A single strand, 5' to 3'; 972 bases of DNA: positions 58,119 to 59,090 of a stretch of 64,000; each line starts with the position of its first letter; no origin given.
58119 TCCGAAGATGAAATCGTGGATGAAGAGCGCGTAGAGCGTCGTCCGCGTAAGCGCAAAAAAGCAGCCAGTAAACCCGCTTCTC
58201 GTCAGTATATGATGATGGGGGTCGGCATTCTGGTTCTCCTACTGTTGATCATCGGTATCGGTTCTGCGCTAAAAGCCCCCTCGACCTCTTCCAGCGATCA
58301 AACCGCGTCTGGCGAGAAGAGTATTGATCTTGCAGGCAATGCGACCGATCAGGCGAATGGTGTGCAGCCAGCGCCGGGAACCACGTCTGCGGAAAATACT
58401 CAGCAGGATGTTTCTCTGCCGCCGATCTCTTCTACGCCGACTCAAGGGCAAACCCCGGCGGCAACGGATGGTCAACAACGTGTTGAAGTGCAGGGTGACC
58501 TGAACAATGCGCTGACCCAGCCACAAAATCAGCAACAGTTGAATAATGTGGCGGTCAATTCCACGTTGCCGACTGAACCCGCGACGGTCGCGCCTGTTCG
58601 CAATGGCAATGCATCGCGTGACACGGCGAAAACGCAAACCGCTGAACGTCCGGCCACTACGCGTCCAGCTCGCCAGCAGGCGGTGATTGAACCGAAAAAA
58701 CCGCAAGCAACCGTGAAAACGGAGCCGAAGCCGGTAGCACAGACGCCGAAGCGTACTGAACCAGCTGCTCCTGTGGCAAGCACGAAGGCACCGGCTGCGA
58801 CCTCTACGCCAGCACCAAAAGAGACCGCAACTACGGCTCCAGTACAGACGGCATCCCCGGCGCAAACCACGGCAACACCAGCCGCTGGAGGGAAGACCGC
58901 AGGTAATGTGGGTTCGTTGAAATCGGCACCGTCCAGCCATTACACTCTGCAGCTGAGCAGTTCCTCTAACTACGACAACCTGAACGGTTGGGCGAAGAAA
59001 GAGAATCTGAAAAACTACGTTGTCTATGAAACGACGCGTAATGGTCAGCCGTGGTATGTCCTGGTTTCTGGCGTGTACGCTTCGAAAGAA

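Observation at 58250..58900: Low-complexity Pro/Thr/Ala/Gln-rich linker in damX produces spurious antisense ORFs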

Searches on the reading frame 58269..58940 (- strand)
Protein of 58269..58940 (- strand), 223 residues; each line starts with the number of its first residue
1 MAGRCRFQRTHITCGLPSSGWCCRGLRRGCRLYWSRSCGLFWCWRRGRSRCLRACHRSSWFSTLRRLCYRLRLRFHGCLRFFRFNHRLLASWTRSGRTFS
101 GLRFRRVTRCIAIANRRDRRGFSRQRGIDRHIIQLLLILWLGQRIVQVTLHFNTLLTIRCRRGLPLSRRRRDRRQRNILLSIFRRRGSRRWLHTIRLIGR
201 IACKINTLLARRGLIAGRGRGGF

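Call 4: search_protein_families(library=pfam, proteins=[window:58269-58940:-], max_evalue=1)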
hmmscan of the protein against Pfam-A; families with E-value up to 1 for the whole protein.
window:58269-58940:- (223 aa): 0 families
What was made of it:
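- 58269..58940 (-): 223-aa shadow ORF in the codon-aligned antisense frame. Its ATG (58938-58940) is the reverse complement of His347 CAT. Its stop (58269-58271) is the reverse complement of Leu124 CTA. No Pfam match (call 4).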

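Call 37: list_cluster_members(proteins=[window:58272-58940:-, L081:673-1341:-, window:58532-58870:-])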
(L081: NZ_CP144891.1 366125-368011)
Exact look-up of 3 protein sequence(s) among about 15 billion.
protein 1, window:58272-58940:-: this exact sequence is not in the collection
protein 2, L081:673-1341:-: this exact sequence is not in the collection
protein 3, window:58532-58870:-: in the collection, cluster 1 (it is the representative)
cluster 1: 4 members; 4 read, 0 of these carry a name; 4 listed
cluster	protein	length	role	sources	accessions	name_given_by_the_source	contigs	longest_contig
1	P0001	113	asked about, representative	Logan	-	-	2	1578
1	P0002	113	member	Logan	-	-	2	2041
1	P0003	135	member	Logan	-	-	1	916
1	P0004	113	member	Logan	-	-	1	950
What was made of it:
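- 58529..58870 (-): 113-aa shadow ORF (GTG start) in the antisense frame whose third codon positions coincide with the third positions of damX. It was called as a gene on five short read-assembly contigs of 916-2041 bp (call 37).
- The exact 223-aa sequence, in both the window and MG1655 alleles, is absent from about 15 billion predicted proteins (call 37).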

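Call 42: find_homologous_proteins(query=window:58272-58940:-, max_evalue=0.001)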
Query window:58272-58940:- (223 aa): 14 proteins with E <= 0.001 among 5474 candidates.
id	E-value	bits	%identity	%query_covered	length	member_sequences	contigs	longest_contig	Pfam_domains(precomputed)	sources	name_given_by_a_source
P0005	1.3e-118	413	91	100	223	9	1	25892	-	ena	-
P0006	6.4e-83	296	88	74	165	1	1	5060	-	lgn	-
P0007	2.6e-81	291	95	67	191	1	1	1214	-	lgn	-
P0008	9.8e-62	227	90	53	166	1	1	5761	PF03928.21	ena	-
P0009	2.9e-43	166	98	38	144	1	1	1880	-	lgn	-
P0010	1.4e-42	164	91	39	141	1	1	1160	-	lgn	-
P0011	8.0e-40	155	69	51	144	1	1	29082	-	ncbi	-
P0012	1.2e-33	135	87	37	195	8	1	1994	-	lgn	-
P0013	3.7e-26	110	56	52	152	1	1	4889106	-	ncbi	-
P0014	1.6e-15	75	43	64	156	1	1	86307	-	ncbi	-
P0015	1.8e-13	69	41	57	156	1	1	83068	-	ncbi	-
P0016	1.6e-7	49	58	31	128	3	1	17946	-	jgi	jgi:hypothetical protein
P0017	2.5e-7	49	82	15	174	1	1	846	PF01548.24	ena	-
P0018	3.1e-4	38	46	32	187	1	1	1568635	-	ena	-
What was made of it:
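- On Bona fide protein-coding (antisense overlapping) gene: Only 14 sporadic look-alikes among 5.8 billion clusters (call 42).
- Only 14 similar clusters exist (call 42). Gene callers almost never predict it (calls 37, 42).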

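Call 43: find_encoding_contigs(protein=P0013, flank=1500, max_places=2)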
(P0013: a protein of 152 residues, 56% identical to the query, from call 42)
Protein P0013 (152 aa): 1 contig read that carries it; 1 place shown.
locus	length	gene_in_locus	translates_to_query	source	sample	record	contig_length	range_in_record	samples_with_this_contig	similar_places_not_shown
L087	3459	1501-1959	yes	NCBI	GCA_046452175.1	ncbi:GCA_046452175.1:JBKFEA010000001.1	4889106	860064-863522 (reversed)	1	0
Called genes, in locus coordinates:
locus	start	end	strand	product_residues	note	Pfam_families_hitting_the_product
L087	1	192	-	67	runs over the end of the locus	PF00834:Ribul_P_3_epim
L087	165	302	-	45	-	-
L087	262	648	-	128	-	PF02086:MethyltransfD12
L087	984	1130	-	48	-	PF02086:MethyltransfD12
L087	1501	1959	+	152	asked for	-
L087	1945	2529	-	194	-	-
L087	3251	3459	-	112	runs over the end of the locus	PF13685:Fe-ADH_2 (weak), PF01761:DHQ_synthase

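Call 44: find_encoding_contigs(protein=P0005, flank=1500, max_places=2)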
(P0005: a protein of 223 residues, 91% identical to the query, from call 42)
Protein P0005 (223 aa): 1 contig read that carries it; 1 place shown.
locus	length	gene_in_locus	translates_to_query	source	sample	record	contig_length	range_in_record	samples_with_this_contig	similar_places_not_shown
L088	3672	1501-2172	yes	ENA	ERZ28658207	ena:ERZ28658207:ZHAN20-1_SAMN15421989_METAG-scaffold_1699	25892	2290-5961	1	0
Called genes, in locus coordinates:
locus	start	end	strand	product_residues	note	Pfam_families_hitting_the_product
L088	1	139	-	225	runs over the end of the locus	PF00834:Ribul_P_3_epim, PF01729:QRPTase_C (faint)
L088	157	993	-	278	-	PF02086:MethyltransfD12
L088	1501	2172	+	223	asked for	-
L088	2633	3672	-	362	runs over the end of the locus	PF13685:Fe-ADH_2, PF01761:DHQ_synthase, PF24621:DHQS_C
